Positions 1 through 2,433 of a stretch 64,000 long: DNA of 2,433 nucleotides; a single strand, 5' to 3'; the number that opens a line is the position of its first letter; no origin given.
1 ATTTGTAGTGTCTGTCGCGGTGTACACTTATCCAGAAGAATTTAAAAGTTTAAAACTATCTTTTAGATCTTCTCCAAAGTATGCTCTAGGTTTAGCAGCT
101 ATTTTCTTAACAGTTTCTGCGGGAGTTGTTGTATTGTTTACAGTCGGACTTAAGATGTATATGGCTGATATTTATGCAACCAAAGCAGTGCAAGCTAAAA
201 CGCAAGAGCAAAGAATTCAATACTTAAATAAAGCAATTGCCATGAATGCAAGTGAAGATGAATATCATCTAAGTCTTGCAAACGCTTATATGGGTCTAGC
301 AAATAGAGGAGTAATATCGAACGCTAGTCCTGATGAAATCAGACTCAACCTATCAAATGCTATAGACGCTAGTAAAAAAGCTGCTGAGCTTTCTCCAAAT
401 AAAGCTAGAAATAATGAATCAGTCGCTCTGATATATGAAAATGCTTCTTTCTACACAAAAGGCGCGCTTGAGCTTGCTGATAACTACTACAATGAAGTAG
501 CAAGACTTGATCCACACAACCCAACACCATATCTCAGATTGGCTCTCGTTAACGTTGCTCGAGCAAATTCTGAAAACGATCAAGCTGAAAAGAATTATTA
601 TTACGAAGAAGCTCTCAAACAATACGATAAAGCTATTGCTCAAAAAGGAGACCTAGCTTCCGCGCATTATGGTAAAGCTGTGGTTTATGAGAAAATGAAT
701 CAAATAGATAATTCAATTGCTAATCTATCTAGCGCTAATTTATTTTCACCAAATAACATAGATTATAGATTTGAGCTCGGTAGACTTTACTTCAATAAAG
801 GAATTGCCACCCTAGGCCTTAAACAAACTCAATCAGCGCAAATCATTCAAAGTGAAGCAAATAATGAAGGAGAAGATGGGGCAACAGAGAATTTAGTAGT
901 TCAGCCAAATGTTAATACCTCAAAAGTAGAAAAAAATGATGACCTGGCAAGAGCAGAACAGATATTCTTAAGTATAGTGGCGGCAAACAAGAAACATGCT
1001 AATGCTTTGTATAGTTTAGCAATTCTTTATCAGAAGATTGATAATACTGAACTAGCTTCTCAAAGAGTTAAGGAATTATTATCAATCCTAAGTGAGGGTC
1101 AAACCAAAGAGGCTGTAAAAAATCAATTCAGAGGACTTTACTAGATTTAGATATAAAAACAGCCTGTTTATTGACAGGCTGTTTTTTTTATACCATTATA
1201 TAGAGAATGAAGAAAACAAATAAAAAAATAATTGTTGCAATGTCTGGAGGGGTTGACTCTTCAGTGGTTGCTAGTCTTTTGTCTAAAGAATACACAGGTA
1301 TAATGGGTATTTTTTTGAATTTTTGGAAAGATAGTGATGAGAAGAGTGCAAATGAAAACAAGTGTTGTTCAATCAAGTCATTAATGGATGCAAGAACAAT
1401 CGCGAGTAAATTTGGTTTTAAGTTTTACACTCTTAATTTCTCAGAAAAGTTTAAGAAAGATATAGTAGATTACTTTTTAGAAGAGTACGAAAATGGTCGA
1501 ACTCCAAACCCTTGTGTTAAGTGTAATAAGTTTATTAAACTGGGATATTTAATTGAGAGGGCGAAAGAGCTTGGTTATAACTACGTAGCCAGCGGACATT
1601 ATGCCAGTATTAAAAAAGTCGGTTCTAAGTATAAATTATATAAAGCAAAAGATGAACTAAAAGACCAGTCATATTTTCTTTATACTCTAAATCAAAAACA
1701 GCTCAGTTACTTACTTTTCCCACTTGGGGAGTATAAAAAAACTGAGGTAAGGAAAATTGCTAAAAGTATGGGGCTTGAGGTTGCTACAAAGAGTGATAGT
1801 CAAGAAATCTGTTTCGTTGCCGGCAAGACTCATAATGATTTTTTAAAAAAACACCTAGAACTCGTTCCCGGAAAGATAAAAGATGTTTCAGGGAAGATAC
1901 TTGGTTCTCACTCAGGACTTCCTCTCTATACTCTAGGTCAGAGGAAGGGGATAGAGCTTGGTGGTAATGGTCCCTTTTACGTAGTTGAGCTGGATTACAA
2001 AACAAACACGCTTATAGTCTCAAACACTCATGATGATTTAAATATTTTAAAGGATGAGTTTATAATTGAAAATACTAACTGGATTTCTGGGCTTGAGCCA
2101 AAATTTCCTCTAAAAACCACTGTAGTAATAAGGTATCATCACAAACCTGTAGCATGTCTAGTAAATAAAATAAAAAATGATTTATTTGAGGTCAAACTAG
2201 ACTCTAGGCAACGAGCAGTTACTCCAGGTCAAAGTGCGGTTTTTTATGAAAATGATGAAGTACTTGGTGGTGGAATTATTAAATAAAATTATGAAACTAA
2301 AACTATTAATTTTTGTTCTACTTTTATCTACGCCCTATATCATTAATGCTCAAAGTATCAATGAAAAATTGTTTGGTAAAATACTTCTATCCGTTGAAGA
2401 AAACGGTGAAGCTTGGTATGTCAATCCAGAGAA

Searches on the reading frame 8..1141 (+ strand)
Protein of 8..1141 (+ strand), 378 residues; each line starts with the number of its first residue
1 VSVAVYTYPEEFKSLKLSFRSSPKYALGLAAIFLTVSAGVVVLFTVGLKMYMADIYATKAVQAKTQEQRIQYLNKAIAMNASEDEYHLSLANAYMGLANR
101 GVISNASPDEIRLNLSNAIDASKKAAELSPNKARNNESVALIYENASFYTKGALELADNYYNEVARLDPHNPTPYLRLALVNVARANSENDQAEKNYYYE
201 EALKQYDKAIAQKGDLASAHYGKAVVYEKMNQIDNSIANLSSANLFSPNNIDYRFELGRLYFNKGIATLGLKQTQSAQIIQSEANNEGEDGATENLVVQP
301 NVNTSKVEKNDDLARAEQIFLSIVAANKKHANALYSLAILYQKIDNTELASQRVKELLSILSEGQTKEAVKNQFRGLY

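Call 89: search_protein_families(library=pfam, proteins=[window:8-1141:+], max_evalue=0.0001)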
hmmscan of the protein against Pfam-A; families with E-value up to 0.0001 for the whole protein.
window:8-1141:+ (378 aa): 4 families
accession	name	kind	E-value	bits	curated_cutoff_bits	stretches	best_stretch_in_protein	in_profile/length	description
PF13414.12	TPR_11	-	3.9e-16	58.9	26.8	1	199-230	10-41/42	TPR repeat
PF13431.12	TPR_17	-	1.7e-09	37.6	24.4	0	320-350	2-32/34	Tetratricopeptide repeat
PF14559.12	TPR_19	-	5.5e-07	30.3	25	0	310-358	4-52/68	Tetratricopeptide repeat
PF13428.12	TPR_14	-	8.6e-06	26.4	23.5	0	195-224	13-42/44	Tetratricopeptide repeat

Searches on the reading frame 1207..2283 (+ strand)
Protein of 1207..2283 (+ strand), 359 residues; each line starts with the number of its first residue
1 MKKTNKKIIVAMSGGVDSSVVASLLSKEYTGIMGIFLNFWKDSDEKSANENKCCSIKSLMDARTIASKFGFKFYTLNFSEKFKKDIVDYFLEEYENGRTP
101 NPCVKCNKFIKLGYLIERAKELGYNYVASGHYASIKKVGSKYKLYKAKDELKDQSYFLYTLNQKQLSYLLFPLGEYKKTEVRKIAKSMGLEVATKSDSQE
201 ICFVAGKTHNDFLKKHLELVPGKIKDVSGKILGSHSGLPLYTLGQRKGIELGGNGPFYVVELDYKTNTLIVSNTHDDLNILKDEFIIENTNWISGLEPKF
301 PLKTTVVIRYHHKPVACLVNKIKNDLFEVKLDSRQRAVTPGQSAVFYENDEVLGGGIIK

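Call 89: search_protein_families(library=pfam, proteins=[window:1207-2283:+], max_evalue=0.0001)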
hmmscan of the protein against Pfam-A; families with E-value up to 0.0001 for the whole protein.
window:1207-2283:+ (359 aa): 3 families
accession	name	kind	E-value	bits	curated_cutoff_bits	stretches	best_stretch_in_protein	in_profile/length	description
PF03054.22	tRNA_Me_trans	-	1.1e-76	257.4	20.6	1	6-205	1-201/202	tRNA methyl transferase HUP domain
PF20258.4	tRNA_Me_trans_C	-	1.1e-23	83.8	20.6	1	283-358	2-77/77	Aminomethyltransferase beta-barrel domain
PF20259.3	tRNA_Me_trans_M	-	5.2e-22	77.6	27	1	210-272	1-65/66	tRNA methyl transferase PRC-barrel domain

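Call 93: find_encoding_contigs(protein=window:1207-2283:+, flank=10000, max_places=2)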
Protein window:1207-2283:+ (359 aa): 3 contigs read that carry it; 1 place shown.
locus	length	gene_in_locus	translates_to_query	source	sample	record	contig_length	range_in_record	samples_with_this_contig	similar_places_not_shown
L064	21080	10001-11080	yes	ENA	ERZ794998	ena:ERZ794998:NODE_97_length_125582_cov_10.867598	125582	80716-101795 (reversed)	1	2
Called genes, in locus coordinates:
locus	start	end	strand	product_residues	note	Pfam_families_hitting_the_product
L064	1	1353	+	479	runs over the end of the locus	-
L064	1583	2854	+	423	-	-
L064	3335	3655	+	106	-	PF01541:GIY-YIG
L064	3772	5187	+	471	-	PF13727:CoA_binding_3, PF02397:Bac_transf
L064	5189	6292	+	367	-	PF13439:Glyco_transf_4, PF00534:Glycos_transf_1, PF13692:Glyco_trans_1_4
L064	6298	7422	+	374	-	PF13439:Glyco_transf_4, PF20706:GT4-conflict, PF00534:Glycos_transf_1, PF13692:Glyco_trans_1_4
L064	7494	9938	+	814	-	PF13431:TPR_17 (faint), PF21033:RMD1-3 (weak), PF13414:TPR_11 (weak)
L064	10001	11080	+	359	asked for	PF03054:tRNA_Me_trans, PF20259:tRNA_Me_trans_M, PF20258:tRNA_Me_trans_C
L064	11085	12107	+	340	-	PF13529:Peptidase_C39_2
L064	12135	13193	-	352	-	PF03118:RNA_pol_A_CTD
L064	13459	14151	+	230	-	PF00318:Ribosomal_S2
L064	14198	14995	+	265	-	PF25025:EF-Ts_N (faint), PF00889:EF_TS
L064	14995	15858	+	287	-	PF04468:PSP1, PF28472:PSP1_3rd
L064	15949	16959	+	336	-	PF00044:Gp_dh_N, PF02800:Gp_dh_C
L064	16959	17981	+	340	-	PF01512:Complex1_51K, PF10589:NADH_4Fe-4S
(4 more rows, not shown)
